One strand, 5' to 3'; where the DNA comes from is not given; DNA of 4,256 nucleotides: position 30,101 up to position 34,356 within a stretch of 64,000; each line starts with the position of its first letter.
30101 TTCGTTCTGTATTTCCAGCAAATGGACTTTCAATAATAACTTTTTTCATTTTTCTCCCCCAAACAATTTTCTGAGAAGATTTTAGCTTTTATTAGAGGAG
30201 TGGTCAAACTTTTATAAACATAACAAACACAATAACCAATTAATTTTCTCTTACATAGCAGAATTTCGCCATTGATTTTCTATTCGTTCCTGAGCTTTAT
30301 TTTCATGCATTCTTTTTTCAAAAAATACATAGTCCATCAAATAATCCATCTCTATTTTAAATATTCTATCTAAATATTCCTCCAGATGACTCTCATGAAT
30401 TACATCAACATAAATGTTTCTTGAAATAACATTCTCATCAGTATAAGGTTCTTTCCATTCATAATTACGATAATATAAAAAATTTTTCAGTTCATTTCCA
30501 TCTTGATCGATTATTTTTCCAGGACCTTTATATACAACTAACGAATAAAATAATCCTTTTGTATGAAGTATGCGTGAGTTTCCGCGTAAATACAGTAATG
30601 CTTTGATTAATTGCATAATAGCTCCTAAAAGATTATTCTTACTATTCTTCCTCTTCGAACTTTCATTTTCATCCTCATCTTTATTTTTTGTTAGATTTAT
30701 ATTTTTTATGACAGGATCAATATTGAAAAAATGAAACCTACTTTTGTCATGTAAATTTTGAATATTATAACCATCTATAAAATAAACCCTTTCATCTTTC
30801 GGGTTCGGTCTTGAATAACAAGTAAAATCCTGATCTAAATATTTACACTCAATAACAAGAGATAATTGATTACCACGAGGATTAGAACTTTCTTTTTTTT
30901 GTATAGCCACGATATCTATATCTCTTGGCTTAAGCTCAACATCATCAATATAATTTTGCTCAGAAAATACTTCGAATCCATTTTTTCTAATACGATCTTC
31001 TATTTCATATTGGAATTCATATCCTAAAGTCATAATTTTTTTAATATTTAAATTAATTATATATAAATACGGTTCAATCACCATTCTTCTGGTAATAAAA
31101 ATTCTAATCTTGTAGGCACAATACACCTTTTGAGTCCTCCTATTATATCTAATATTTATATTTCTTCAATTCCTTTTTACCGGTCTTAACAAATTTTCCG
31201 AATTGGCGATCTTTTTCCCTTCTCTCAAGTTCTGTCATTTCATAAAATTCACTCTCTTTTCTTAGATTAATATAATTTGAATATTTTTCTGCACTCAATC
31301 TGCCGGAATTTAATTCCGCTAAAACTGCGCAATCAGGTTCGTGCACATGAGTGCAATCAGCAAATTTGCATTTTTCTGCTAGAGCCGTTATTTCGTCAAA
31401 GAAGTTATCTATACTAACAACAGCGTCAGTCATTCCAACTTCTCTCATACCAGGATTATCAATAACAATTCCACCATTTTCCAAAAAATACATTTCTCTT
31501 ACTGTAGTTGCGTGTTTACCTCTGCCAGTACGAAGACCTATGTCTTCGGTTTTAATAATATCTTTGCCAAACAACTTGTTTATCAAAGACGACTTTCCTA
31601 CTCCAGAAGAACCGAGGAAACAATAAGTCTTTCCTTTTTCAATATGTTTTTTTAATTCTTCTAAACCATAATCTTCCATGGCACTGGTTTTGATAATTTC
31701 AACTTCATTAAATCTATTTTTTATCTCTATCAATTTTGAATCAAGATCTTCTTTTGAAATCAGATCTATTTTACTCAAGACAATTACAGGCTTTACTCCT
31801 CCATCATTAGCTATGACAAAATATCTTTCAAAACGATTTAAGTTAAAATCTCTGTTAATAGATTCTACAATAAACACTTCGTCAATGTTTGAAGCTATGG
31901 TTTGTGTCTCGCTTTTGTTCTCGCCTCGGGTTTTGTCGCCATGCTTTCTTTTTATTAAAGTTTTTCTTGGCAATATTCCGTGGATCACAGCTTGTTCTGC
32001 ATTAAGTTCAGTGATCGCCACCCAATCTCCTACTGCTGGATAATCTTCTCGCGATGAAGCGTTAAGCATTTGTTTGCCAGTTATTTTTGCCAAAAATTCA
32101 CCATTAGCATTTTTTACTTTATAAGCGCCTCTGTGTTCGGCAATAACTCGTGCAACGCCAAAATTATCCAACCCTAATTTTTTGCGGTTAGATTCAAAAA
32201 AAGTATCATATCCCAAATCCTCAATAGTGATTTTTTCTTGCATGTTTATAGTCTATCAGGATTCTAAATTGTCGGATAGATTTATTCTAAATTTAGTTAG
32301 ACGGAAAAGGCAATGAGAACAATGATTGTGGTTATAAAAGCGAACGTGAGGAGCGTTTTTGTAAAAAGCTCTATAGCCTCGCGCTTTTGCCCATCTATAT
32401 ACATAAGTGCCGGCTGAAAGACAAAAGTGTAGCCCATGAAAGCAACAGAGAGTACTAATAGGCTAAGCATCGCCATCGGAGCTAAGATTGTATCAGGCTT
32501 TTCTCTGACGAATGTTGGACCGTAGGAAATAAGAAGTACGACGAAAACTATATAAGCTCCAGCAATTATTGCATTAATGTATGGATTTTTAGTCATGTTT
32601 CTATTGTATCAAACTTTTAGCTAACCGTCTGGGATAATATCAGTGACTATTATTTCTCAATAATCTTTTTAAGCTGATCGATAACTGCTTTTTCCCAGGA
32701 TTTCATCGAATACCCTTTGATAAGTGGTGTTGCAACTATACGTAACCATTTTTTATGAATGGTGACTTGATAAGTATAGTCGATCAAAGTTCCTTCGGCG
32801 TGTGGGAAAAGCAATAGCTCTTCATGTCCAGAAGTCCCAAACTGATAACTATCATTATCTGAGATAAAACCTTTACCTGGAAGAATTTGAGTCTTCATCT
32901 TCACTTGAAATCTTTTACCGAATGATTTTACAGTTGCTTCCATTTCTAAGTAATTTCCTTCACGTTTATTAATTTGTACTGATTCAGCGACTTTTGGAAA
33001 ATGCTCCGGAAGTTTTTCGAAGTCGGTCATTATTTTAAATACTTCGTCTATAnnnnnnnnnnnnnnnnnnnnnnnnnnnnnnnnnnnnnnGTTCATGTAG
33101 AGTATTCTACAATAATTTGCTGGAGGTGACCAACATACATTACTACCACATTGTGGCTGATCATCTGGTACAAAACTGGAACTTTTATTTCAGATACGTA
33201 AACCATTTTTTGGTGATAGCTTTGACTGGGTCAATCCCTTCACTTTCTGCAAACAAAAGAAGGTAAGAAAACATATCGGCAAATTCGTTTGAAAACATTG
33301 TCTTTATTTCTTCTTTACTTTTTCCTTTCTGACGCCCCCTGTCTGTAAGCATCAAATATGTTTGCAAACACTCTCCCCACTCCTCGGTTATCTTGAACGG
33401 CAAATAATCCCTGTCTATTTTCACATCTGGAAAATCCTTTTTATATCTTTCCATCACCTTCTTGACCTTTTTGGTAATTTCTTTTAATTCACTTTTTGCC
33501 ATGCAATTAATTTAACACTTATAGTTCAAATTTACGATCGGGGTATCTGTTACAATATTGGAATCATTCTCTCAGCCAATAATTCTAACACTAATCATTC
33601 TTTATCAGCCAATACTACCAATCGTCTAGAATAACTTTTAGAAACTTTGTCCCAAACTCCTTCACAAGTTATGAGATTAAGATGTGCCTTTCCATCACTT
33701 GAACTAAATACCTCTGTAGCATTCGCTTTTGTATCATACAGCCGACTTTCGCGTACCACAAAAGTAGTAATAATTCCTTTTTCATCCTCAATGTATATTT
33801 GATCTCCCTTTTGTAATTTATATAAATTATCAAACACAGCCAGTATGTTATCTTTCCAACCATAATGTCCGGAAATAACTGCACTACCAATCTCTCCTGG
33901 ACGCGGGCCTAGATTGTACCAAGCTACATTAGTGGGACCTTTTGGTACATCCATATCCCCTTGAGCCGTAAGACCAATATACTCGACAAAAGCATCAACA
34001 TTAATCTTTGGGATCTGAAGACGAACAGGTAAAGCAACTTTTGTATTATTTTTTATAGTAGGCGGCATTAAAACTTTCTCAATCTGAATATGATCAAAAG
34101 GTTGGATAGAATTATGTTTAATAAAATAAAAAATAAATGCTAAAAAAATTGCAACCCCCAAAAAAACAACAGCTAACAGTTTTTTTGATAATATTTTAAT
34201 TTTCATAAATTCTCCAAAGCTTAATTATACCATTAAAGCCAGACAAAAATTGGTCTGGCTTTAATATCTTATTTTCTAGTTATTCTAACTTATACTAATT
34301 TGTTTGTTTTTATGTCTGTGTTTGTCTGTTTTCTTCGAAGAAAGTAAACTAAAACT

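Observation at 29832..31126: rsgA is co-oriented and tightly linked with a PD-(D/E)xK nuclease-fold protein and a small unknown protein: possible novel two-gene module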

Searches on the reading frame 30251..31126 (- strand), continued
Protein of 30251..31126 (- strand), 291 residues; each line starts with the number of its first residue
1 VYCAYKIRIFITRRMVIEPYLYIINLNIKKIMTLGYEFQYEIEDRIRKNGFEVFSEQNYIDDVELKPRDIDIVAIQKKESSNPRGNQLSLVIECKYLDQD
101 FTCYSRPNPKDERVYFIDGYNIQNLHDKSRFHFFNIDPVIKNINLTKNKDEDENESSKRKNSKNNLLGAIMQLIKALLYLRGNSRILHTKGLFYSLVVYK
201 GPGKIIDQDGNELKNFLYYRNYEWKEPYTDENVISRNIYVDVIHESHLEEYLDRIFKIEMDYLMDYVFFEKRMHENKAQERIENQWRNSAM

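Call 76: search_protein_families(library=pfam, proteins=[L054:509-2668:+, L054:2851-3978:+, L054:4347-4775:+, L054:4897-5289:+, L054:5381-5935:+, L054:5983-6768:+, L054:7182-7724:+, L054:7772-8698:+, L054:8784-9512:+, L054:9634-10584:+], max_evalue=0.001)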
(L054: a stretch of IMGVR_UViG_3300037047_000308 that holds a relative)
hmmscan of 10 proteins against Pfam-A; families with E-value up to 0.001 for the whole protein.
L054:509-2668:+ (719 aa): 2 families
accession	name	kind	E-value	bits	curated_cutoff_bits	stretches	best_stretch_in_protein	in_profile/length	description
PF00712.24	DNA_pol3_beta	-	1.3e-11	45.2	24.4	1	368-481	4-118/120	DNA polymerase III beta subunit, N-terminal domain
PF02767.21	DNA_pol3_beta_2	-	5e-09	36.9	27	1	499-599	11-116/116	DNA polymerase III beta subunit, central domain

L054:2851-3978:+ (375 aa): 2 families
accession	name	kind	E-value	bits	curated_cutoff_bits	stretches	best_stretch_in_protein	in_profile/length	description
PF02195.25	ParB_N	-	2e-28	98.7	26.3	1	92-184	2-95/95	ParB N-terminal domain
PF17762.8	HTH_ParB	-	2.5e-12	47.3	22.6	1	186-272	1-88/102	ParB HTH domain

L054:4347-4775:+ (142 aa): 0 families

L054:4897-5289:+ (130 aa): 0 families

L054:5381-5935:+ (184 aa): 0 families

L054:5983-6768:+ (261 aa): 0 families

L054:7182-7724:+ (180 aa): 0 families

L054:7772-8698:+ (308 aa): 0 families

L054:8784-9512:+ (242 aa): 1 family
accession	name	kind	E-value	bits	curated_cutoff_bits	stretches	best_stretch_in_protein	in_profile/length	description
PF13365.12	Trypsin_2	-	8.1e-05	23.8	27.6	1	26-167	1-137/144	Trypsin-like peptidase domain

L054:9634-10584:+ (316 aa): 1 family
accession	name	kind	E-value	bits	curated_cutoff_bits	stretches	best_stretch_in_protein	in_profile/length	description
PF05014.21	Nuc_deoxyrib_tr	-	6.7e-05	23.4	28.8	1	15-107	10-97/117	Nucleoside 2-deoxyribosyltransferase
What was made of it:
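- A distant ORF-X relative on viral contig L054 lies 2.9 kb from a weak Nuc_deoxyrib_tr-like protein (call 76).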

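Call 79: search_dna_similar(query=window:30251-31033:-, collection=phages, mode=protein, max_evalue=0.01, max_rows=10)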
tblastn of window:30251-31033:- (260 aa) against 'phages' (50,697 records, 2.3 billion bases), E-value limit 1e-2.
No match.

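Call 80: search_dna_similar(query=window:30251-31033:-, collection=plasmids, mode=protein, max_evalue=0.01, max_rows=10)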
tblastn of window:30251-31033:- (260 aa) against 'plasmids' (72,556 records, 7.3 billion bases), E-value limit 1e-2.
No match.

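Call 94: search_solved_structures(query=A3, max_evalue=10, show_alignments=3)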
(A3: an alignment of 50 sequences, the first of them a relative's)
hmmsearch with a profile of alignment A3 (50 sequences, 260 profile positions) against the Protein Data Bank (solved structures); distinct sequences matched with E-value up to 10: 0.

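Call 95: search_protein_families(library=pfam, alignment_id=A3, max_evalue=0.1)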
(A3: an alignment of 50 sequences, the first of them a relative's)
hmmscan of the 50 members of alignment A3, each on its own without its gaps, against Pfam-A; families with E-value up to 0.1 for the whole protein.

A. member 1, P0036 (262 aa): 0 families

B. families by the number of members that match (of 50 scanned): 11 families
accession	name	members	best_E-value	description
PF02021.23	UPF0102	6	0.0026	Uncharacterised protein family UPF0102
PF08814.16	XisH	3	0.017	XisH protein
PF11310.13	DUF3113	1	0.0072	Protein of unknown function (DUF3113)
PF09038.16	53-BP1_Tudor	1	0.0077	Tumour suppressor p53-binding protein-1 Tudor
PF00178.28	Ets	1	0.025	Ets-domain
PF14567.11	SUKH_5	1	0.037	SMI1-KNR4 cell-wall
PF04665.18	Pox_A32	1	0.042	Poxvirus A32 protein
PF04947.19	Pox_VLTF3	1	0.051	Poxvirus Late Transcription Factor VLTF3 like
PF05629.16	Nanovirus_C8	1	0.059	Nanovirus component 8 (C8) protein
PF13635.12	DUF4143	1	0.087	Domain of unknown function (DUF4143)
PF01951.21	Archease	1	0.091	Archease protein family (MTH1598/TM1083)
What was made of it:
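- On PD-(D/E)xK nuclease superfamily (ORF-X): Only sub-threshold UPF0102 (6/50) and XisH (3/50) matches appear in distant relatives (call 95).
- Closest known: PD-. Same: Distant relatives give weak UPF0102 and XisH sequence signals (call 95).
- Sub-threshold UPF0102 and XisH matches occur in 6 and 3 of 50 distant members (call 95).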

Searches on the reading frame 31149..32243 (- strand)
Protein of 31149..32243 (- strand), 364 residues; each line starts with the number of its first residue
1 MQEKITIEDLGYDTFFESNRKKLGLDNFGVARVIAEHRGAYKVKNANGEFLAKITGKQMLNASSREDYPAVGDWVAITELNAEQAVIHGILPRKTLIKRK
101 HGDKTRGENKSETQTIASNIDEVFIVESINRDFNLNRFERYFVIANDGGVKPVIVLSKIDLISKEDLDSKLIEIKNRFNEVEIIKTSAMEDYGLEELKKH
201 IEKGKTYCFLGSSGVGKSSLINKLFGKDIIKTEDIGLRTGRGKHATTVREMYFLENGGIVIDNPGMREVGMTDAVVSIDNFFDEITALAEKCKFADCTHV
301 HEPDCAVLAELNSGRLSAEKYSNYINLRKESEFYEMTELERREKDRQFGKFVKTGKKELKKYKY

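Call 3: search_protein_families(library=pfam, proteins=[window:31149-32243:-], max_evalue=0.1)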
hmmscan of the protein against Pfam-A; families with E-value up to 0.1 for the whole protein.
window:31149-32243:- (364 aa): 15 families
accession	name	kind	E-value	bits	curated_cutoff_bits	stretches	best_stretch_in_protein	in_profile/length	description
PF03193.22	RsgA_GTPase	-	2.5e-47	161.4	30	1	90-271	1-173/174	RsgA GTPase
PF01926.29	MMR_HSR1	-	5.2e-06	27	21.9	1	208-285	3-79/113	50S ribosome-binding GTPase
PF00009.33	GTP_EFTU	-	4.2e-05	23.6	26.5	1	112-201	85-182/188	Elongation factor Tu GTP binding domain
PF02421.24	FeoB_N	-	8.6e-05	22.5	27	1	146-201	102-156/156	Ferrous iron transport protein B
PF00005.33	ABC_tran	-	0.00022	22.3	25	1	195-235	2-42/137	ABC transporter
PF10662.15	PduV-EutP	-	0.0046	17.2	21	0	117-203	61-143/143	Ethanolamine utilisation - propanediol utilisation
PF16897.10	MMR_HSR1_Xtn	-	0.0047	17.3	35.2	1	149-201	55-100/106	C-terminal region of MMR_HSR1 domain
PF00735.24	Septin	-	0.0077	16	26.2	1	209-250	9-50/280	Septin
PF00350.29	Dynamin_N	-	0.011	16.2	27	1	209-233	3-27/168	Dynamin family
PF16745.11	RsgA_N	-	0.022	15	27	1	33-87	4-54/54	RsgA N-terminal domain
PF12775.13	AAA_7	-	0.026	14.5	25.8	1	197-225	26-54/181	P-loop containing dynein motor region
PF12631.12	MnmE_helical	-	0.044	14.3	40.1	1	110-206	96-135/211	MnmE helical domain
PF00071.28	Ras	-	0.046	13.7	21.6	0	209-225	4-20/162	Ras family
PF13479.12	AAA_24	-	0.059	13.6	27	0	204-290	2-60/195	AAA domain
PF08477.19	Roc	-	0.084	13.5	27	0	208-232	3-27/119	Ras of Complex, Roc, domain of DAPkinase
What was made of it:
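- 31149..32243 (-): rsgA, the small-ribosomal-subunit biogenesis GTPase. It is a housekeeping neighbour and not part of a module. Pfam RsgA_GTPase E 2.5e-47 (call 3).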

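Call 5: search_protein_families(library=ncbifam, proteins=[window:31149-32243:-], max_evalue=1)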
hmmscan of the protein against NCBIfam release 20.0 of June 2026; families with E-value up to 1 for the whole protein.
window:31149-32243:- (364 aa): 66 families (the best 25 are shown)
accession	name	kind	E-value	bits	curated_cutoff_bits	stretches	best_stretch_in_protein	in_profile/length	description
NF008931.0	PRK12288.1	equivalog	1.1e-54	185.7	360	1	71-330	75-332/347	small ribosomal subunit biogenesis GTPase RsgA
TIGR00157.1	TIGR00157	equivalog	3.9e-52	177.2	100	1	71-327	3-245/247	ribosome small subunit-dependent GTPase A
NF008932.0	PRK12289.1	equivalog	2e-32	112.7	483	1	71-363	61-340/363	small ribosomal subunit biogenesis GTPase RsgA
TIGR03597.1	GTPase_YqeH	equivalog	1.4e-10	40.9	297.4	1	151-268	93-217/361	ribosome biogenesis GTPase YqeH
TIGR03598.1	GTPase_YsxC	equivalog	1.1e-09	38.3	124.45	2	204-230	18-45/186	ribosome biogenesis GTP-binding protein YihA/YsxC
NF000908.1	PRK00089.1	equivalog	1.3e-08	34.5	237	2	118-203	81-165/291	GTPase Era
TIGR00231.1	small_GTP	domain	1e-07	31.9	42.5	2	114-202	78-163/164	GTP-binding protein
TIGR03596.1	GTPase_YlqF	equivalog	9.6e-06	25.2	208.2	1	190-272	103-186/276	ribosome biogenesis GTPase YlqF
TIGR03594.1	GTPase_EngA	equivalog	3.2e-05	23.1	306.7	2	146-203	283-344/432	ribosome biogenesis GTPase Der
TIGR00436.1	era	equivalog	0.00024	20.6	116.25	1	209-267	5-59/270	GTPase Era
TIGR03918.1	GTP_HydF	equivalog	0.00038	19.4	325.55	2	208-235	11-38/392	[FeFe] hydrogenase H-cluster maturation GTPase HydF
TIGR00475.1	selB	equivalog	0.00038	19.3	242.25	1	146-203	99-163/581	selenocysteine-specific translation elongation factor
TIGR03608.1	L_ocin_972_ABC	subfamily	0.00045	19.7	254.85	1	190-237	10-57/206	putative bacteriocin export ABC transporter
TIGR02857.1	CydD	equivalog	0.00054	19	435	1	175-235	321-379/529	thiol reductant ABC exporter subunit CydD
TIGR02528.1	EutP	subfamily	0.00069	19.9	138.35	1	208-230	4-26/142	EutP/PduV family microcompartment system protein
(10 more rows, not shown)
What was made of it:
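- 31149..32243 (-): TIGR00157 scores 177.2 against a cutoff of 100 (call 5).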

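Call 54: find_homologous_proteins(query=window:31149-32243:-, max_evalue=1e-30)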
Query window:31149-32243:- (364 aa): 7974 proteins with E <= 1e-30 among 8000 candidates; the best 120 are listed.
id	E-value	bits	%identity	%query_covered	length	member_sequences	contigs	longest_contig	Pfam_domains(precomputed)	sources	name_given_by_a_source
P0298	6.2e-237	803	100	100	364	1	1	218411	PF01926.30,PF03193.23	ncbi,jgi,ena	ncbi:MAG: ribosome small subunit-dependent GTPase A [Candidatus Paceibacterota bacterium]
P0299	1.4e-184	631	78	99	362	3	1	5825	PF01926.30,PF02421.25,PF00009.34,PF03193.23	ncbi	-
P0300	2.1e-180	618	76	100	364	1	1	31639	PF01926.30,PF02421.25,PF00009.34,PF03193.23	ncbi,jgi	ncbi:MAG: ribosome small subunit-dependent GTPase A [Candidatus Paceibacterota bacterium]|jgi:riboso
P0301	3.3e-180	617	75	99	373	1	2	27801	PF02421.25,PF00009.34,PF03193.23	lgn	-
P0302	8.3e-177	606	76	99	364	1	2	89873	PF01926.30,PF02421.25,PF00009.34,PF03193.23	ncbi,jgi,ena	ncbi:MAG: ribosome small subunit-dependent GTPase A [Candidatus Paceibacterota bacterium]|jgi:riboso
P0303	1.0e-176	605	74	100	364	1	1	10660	PF01926.30,PF00009.34,PF03193.23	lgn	-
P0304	1.2e-174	599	75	100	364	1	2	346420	PF01926.30,PF02421.25,PF00009.34,PF03193.23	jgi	jgi:ribosome biogenesis GTPase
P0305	1.5e-173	595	74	96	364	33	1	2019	PF01926.30,PF00009.34,PF03193.23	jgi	jgi:ribosome biogenesis GTPase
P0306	1.9e-173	595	74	99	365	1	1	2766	PF00009.34,PF03193.23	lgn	-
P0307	4.2e-171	587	73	99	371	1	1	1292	PF01926.30,PF02421.25,PF00009.34,PF03193.23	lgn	-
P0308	6.8e-171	586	74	96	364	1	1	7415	PF03193.23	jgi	-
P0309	1.4e-170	585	73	99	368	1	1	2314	PF01926.30,PF02421.25,PF00009.34,PF03193.23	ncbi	-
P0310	4.2e-170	584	73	99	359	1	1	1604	PF01926.30,PF00009.34,PF03193.23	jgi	-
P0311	4.8e-170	584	74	95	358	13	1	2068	PF00009.34,PF03193.23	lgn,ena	-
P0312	1.1e-169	582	73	100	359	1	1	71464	PF01926.30,PF02421.25,PF00009.34,PF03193.23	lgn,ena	-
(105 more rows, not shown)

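Call 56: find_encoding_contigs(protein=P0302, flank=6000, max_places=2)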
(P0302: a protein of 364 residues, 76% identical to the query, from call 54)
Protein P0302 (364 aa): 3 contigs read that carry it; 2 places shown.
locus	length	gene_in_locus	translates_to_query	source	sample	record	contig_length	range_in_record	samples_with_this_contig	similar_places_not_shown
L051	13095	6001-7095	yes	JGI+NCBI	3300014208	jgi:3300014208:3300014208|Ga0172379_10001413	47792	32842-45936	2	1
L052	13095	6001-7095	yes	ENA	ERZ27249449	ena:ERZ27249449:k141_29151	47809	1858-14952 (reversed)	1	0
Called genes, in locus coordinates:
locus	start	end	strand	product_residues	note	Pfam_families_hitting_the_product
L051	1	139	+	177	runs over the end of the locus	PF04229:GrpB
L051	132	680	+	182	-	PF01928:CYTH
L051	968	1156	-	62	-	-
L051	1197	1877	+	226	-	PF18916:Lycopene_cyc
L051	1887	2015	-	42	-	-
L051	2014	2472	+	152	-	PF06983:3-dmu-9_3-mt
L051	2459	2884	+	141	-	PF13376:OmdA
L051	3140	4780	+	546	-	-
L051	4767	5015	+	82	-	-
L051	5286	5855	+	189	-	PF01928:CYTH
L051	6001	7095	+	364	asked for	PF03193:RsgA_GTPase, PF00009:GTP_EFTU (weak), PF02421:FeoB_N (faint), PF01926:MMR_HSR1 (weak)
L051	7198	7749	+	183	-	PF03167:UDG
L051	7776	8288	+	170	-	-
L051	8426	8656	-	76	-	-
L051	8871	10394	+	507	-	PF13175:AAA_15 (faint), PF00005:ABC_tran, PF00006:ATP-synt_ab (faint), PF13191:AAA_16 (faint), PF02463:SMC_N (weak), PF12848:ABC_tran_Xtn (weak), PF00005:ABC_tran, PF13401:AAA_22, +5 more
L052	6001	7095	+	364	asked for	PF03193:RsgA_GTPase, PF00009:GTP_EFTU (weak), PF02421:FeoB_N (faint), PF01926:MMR_HSR1 (weak)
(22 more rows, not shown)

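Call 57: find_encoding_contigs(protein=P0300, flank=6000, max_places=2)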
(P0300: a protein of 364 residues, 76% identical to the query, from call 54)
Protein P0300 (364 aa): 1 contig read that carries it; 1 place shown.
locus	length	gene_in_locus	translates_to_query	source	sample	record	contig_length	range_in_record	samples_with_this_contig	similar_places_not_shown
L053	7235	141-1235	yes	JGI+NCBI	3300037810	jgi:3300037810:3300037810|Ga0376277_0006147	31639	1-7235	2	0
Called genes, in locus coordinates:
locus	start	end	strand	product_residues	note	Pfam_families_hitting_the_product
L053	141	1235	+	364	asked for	PF03193:RsgA_GTPase, PF00009:GTP_EFTU (weak), PF02421:FeoB_N (faint), PF01926:MMR_HSR1 (weak)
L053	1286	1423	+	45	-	-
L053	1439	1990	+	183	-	PF00578:AhpC-TSA, PF08534:Redoxin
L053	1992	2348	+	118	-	PF00719:Pyrophosphatase (weak)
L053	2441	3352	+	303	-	PF00246:Peptidase_M14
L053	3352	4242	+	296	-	PF00246:Peptidase_M14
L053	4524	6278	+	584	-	PF00041:fn3 (faint), PF10179:NDNF (faint), PF16655:PhoD_N (faint), PF16656:Pur_ac_phosph_N, PF25059:FN3_DSCAM-DSCAML_C (faint), PF23376:Fn3_VIN3 (faint), PF26747:Ig-like_AcrB (faint), PF16656:Pur_ac_phosph_N, +1 more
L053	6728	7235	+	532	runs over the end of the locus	PF13476:AAA_23 (faint), PF00005:ABC_tran, PF13175:AAA_15 (faint), PF13191:AAA_16 (faint), PF13401:AAA_22 (faint), PF13555:AAA_29 (faint), PF02463:SMC_N (weak), PF00005:ABC_tran, +1 more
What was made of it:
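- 31149..32243 (-): In the 76%-identical relatives the gene is followed by different genes (calls 54, 56, 57).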

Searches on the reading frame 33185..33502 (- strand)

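Call 3: search_protein_families(library=pfam, proteins=[window:33185-33502:-], max_evalue=0.1)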
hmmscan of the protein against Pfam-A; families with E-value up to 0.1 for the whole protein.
window:33185-33502:- (105 aa): 2 families
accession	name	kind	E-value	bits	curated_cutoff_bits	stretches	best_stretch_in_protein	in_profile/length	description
PF21632.3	MOV-10_N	-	0.0084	16.6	27.4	1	41-74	3-34/67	Helicase MOV-10, N-terminal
PF12643.12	MazG-like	-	0.018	15.7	27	1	43-99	8-62/85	MazG-like family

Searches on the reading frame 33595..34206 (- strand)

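Call 48: search_protein_families(library=pfam, proteins=[window:33595-34206:-], max_evalue=0.00001)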
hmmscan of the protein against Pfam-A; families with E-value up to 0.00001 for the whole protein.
window:33595-34206:- (203 aa): 1 family
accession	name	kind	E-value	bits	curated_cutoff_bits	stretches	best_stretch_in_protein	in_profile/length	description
PF04203.18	Sortase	-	1.3e-21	77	26.6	1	63-202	1-124/125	Sortase domain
